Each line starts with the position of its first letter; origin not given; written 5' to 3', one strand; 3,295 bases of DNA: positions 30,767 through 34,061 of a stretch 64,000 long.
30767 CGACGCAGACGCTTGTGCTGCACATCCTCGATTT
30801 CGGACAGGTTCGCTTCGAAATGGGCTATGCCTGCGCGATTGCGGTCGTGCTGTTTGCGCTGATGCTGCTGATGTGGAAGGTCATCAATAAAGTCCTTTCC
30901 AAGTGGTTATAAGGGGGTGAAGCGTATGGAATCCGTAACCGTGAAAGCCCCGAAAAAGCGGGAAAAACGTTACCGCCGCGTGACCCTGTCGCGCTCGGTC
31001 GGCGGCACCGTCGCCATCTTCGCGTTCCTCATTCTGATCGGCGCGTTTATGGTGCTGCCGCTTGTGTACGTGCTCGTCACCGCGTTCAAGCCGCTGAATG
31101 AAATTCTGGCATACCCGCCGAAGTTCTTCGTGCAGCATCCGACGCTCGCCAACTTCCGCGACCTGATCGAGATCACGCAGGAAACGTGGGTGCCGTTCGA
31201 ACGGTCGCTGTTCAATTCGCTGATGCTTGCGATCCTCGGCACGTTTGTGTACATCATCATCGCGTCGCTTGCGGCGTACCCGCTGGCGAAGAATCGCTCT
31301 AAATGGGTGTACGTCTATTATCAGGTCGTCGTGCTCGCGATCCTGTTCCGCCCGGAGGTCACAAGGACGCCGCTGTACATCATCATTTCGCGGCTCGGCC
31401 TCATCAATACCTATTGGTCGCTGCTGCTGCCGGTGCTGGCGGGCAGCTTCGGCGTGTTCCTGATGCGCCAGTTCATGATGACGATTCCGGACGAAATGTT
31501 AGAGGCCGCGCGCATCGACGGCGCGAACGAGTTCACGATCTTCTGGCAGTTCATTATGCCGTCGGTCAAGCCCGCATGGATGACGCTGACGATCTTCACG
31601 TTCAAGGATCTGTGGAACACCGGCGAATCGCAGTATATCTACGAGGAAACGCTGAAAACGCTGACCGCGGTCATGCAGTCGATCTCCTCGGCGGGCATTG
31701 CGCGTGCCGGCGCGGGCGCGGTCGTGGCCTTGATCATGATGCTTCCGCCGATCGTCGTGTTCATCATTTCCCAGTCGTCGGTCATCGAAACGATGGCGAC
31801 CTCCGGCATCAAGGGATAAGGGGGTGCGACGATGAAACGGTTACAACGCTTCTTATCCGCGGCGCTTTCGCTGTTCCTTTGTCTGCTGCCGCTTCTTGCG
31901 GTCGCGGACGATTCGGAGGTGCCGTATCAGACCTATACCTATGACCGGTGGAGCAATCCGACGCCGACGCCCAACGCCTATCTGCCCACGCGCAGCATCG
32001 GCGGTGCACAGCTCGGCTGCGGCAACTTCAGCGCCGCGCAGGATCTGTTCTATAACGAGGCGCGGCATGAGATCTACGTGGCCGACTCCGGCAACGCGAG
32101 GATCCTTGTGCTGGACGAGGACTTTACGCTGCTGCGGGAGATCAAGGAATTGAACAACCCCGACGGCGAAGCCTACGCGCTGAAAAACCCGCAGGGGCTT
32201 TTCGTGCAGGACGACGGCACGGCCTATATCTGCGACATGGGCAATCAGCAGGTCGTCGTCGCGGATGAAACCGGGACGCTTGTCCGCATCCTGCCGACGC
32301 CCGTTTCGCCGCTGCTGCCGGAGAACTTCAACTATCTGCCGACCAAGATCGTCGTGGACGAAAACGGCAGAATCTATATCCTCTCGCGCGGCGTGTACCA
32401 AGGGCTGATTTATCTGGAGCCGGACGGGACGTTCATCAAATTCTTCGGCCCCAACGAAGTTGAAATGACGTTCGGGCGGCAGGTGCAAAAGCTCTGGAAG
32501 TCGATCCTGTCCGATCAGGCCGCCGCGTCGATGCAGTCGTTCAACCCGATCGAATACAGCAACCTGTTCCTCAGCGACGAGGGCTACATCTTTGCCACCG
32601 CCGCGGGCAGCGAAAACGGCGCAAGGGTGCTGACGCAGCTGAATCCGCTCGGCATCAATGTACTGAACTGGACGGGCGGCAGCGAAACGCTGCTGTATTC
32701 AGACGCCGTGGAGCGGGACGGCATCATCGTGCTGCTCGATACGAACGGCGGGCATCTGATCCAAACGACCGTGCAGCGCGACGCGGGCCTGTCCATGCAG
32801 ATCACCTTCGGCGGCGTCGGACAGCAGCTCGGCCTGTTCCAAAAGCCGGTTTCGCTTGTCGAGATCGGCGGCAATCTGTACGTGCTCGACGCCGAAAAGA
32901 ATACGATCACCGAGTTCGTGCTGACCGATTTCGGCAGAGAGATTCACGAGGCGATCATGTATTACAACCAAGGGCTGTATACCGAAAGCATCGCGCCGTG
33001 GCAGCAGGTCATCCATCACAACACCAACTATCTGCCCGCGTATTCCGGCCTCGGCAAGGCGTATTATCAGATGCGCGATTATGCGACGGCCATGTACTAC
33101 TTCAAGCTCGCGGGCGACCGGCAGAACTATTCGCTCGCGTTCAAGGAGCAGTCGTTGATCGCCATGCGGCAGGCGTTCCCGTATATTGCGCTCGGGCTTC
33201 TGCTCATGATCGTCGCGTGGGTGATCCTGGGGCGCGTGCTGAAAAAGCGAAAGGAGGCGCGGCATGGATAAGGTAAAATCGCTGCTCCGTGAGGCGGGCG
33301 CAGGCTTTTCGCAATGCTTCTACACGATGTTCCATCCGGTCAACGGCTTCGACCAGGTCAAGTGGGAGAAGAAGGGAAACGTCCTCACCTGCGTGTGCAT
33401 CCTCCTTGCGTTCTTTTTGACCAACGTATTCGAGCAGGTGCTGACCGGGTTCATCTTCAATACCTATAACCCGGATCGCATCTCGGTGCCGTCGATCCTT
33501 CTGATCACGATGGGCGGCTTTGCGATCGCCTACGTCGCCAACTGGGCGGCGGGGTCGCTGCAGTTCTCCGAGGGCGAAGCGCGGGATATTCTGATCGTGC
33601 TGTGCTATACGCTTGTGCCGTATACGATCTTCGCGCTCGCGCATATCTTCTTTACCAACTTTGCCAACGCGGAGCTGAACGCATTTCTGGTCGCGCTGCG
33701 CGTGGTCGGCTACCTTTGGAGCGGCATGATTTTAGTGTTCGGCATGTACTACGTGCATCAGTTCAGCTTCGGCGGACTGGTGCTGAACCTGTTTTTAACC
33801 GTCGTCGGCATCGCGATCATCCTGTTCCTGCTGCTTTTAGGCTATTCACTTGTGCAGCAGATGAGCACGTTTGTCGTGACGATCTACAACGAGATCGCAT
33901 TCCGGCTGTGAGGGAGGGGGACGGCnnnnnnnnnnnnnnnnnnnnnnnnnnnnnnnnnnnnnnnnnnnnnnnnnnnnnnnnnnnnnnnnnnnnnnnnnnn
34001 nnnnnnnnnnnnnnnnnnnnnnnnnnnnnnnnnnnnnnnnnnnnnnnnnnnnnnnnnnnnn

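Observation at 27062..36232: Six-gene ABC module with unusual extracellular accessories: CBM-SBP giant, NHL/TPR propeller, Yip1 membrane protein and a 768-aa lipoprotein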

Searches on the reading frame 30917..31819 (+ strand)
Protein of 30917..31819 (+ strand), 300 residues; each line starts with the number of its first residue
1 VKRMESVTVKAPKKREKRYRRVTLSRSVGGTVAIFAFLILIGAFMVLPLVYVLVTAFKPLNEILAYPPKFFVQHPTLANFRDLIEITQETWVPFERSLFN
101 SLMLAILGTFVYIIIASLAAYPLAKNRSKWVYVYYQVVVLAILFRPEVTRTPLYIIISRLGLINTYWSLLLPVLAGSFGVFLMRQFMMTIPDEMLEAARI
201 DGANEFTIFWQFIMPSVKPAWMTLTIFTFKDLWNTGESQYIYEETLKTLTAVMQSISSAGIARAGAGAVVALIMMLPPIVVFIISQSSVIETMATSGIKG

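Call 4: search_protein_families(library=pfam, proteins=[window:30917-31819:+], max_evalue=0.01)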
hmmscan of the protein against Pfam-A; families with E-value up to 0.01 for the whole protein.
window:30917-31819:+ (300 aa): 1 family
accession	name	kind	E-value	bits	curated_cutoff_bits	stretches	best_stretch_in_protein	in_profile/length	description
PF00528.27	BPD_transp_1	-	1.2e-11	45.1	26.4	1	114-286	3-175/184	Binding-protein-dependent transport system inner membrane component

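Call 5: search_protein_families(library=ncbifam, proteins=[window:30917-31819:+], max_evalue=0.01)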
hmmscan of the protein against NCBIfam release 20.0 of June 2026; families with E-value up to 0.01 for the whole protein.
window:30917-31819:+ (300 aa): 10 families
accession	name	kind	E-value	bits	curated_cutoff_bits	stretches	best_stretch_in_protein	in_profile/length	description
NF008210.0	PRK10973.1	equivalog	3.5e-27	95.8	297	1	33-293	9-276/281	sn-glycerol-3-phosphate ABC transporter permease UgpE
NF040932.1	ABC_arch_GlcU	equivalog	1e-23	84.4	340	1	37-295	8-266/272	glucose ABC transporter permease GlcU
NF008231.0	PRK10998.1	equivalog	6e-10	39.2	261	1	35-300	17-296/296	maltose ABC transporter permease MalG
TIGR01097.1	PhnE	equivalog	5.7e-07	29.3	216.7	1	45-229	21-192/252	phosphonate ABC transporter, permease protein PhnE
TIGR02141.1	modB_ABC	equivalog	1.4e-06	28.1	182.6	1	101-229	3-145/208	molybdate ABC transporter permease subunit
NF007047.0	PRK09500.1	equivalog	5.3e-06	26.2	326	1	36-287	9-250/257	spermidine/putrescine ABC transporter permease PotC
NF011624.0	PRK15050.1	equivalog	0.00016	20.9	247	1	180-276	174-276/297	2-aminoethylphosphonate ABC transporter permease subunit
NF043073.1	MMSYN1_0195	equivalog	0.00016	19.9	1250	1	92-229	53-192/1021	spermidine/putrescine ABC transporter permease/substrate-binding protein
TIGR02139.1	permease_CysT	equivalog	0.00018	21.2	246.1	1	180-229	148-197/265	sulfate ABC transporter permease subunit CysT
TIGR01581.1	Mo_ABC_porter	hypoth_equivalog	0.00045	19.8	210.3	1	96-229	21-168/225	ABC transporter permease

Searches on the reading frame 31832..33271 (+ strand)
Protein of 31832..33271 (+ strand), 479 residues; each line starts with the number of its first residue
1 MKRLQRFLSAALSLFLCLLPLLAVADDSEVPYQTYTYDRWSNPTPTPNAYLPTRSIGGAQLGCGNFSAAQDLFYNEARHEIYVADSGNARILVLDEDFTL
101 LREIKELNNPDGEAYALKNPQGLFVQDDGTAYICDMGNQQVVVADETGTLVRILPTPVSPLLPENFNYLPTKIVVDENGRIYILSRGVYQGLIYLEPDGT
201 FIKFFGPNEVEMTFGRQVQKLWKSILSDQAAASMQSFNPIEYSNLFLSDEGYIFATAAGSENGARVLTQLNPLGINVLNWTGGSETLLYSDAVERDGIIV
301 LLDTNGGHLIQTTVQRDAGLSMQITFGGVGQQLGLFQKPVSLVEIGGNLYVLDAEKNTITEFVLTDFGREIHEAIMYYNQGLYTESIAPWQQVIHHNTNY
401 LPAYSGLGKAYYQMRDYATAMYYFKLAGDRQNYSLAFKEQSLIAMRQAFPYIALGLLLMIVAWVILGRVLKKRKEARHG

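Call 4: search_protein_families(library=pfam, proteins=[window:31832-33271:+], max_evalue=0.01)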
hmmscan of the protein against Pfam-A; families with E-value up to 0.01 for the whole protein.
window:31832-33271:+ (479 aa): 6 families
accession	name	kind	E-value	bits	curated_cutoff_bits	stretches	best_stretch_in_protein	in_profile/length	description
PF01436.27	NHL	-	7e-11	42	20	0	77-93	11-27/28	NHL repeat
PF00515.34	TPR_1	-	6.6e-05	23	27.8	0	403-427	3-27/34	Tetratricopeptide repeat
PF13414.12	TPR_11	-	0.00011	22.3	26.8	1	376-414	3-41/42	TPR repeat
PF08450.18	SGL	-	0.00042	20.4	26.3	1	75-159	142-225/246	SMP-30/Gluconolactonase/LRE-like region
PF07719.23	TPR_2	-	0.00064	20.1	27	0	403-427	3-27/34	Tetratricopeptide repeat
PF13374.12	TPR_10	-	0.0034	17.8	27.5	0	403-425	4-26/42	Tetratricopeptide repeat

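Call 5: search_protein_families(library=ncbifam, proteins=[window:31832-33271:+], max_evalue=0.01)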
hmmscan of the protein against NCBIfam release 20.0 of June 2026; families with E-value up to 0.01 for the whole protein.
window:31832-33271:+ (479 aa): 2 families
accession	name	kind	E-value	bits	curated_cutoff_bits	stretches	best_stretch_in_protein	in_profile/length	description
NF035926.1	scyF_NHL_VPEP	equivalog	6.6e-12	45.3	350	1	54-209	89-240/376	scytonemin biosynthesis PEP-CTERM protein ScyF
NF033206.1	ScyE_fam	subfamily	2.3e-05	24.1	80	1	116-189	251-323/333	ScyD/ScyE family protein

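Call 58: search_solved_structures(query=window:31832-33271:+, max_evalue=0.01)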
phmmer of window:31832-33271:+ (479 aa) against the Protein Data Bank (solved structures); distinct sequences matched with E-value up to 0.01: 66 (the best 60 are shown).
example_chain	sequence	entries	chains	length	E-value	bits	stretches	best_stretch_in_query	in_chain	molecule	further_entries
9qhb_A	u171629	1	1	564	9.2e-20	74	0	376-430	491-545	Engineered tetratricopeptide repeat protein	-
6d69_A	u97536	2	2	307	2.1e-13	53.1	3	56-206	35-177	NHL Repeat Region of D. melanogaster Thin | Thin, isoform D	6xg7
3wwa_A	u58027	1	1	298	2.3e-13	52.9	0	117-146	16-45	Pizza7H protein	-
6rej_A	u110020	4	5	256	1.3e-12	50.5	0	117-147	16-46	Pizza6-SH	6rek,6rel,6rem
6ren_A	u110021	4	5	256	1.6e-12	50.1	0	116-148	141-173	3fPizza6-SH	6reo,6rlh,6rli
6f0t_A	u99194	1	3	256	2.3e-12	49.7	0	117-146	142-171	Pizza6-SFW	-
8bu0_A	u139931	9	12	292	2.3e-12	49.6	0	376-427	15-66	Consensus tetratricopeptide repeat protein | Crystal structure of an 8-repeat consensus TPR superhelix with Zinc. | Monomer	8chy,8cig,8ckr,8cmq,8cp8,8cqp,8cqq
6qsd_A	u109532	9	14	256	2.7e-12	49.4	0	117-147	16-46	Pizza6S | Pizza6-S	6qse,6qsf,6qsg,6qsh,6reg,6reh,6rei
3ww9_A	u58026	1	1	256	8.6e-12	47.8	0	117-146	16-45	pizza6 protein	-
7zpz_A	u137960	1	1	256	2.2e-11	46.4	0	117-146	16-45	Pizza6-TSR-TSH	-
9qhc_A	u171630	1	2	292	2.7e-11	46.1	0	376-427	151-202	Engineered tetratricopeptide repeat protein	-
7zph_A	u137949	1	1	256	3e-11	46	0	117-147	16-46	Pizza6-TNK-RSH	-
7zpw_A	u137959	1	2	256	3.3e-11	45.9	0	117-146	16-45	Pizza6-TSK-TSH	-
7zq2_A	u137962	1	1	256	3.4e-11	45.8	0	117-147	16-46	Pizza6-RSH-TSH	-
7zqg_A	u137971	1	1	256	3.4e-11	45.8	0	117-147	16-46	Pizza6-KSH-TSH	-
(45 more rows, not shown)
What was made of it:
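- On NHL-repeat beta-propeller: PDB hits: Thin NHL E 2e-13, PknD sensor E 2e-9 (call 58).
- NHL propellers serve as extracellular sensor domains, for example in PknD, which matches here at E 2e-9 (call 58).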

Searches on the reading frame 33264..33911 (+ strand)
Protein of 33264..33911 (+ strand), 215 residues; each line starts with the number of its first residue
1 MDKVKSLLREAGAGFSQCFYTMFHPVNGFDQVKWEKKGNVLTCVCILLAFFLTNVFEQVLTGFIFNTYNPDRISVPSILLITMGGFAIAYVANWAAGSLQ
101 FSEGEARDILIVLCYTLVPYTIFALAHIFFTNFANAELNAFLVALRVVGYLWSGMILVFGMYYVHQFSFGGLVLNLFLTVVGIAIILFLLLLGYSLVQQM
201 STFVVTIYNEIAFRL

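Call 4: search_protein_families(library=pfam, proteins=[window:33264-33911:+], max_evalue=0.01)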
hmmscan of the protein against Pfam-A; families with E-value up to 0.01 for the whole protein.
window:33264-33911:+ (215 aa): 1 family
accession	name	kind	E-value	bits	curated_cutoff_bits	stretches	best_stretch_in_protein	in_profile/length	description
PF04893.22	Yip1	-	3.4e-12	47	28.6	1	20-190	2-172/173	Yip1 domain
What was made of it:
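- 33264..33911 (+): Yip1-domain membrane protein with five TM segments. Its start overlaps the NHL gene by 8 nt. Yip1 E 3e-12, 47 bits (call 4).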

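Call 5: search_protein_families(library=ncbifam, proteins=[window:33264-33911:+], max_evalue=0.01)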
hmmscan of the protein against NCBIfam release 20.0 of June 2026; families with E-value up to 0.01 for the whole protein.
window:33264-33911:+ (215 aa): 0 families

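Call 59: search_solved_structures(query=window:33264-33911:+, max_evalue=1)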
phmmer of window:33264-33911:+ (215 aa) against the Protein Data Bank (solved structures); distinct sequences matched with E-value up to 1: 3.
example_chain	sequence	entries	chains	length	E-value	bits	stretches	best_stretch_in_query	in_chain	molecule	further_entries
4ojb_A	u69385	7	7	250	0.31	14.1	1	54-138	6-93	Androgen receptor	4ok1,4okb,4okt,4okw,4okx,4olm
2ax8_A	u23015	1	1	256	0.54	13.3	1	54-136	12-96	Androgen receptor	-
1z95_A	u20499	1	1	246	0.66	13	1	54-136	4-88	Androgen Receptor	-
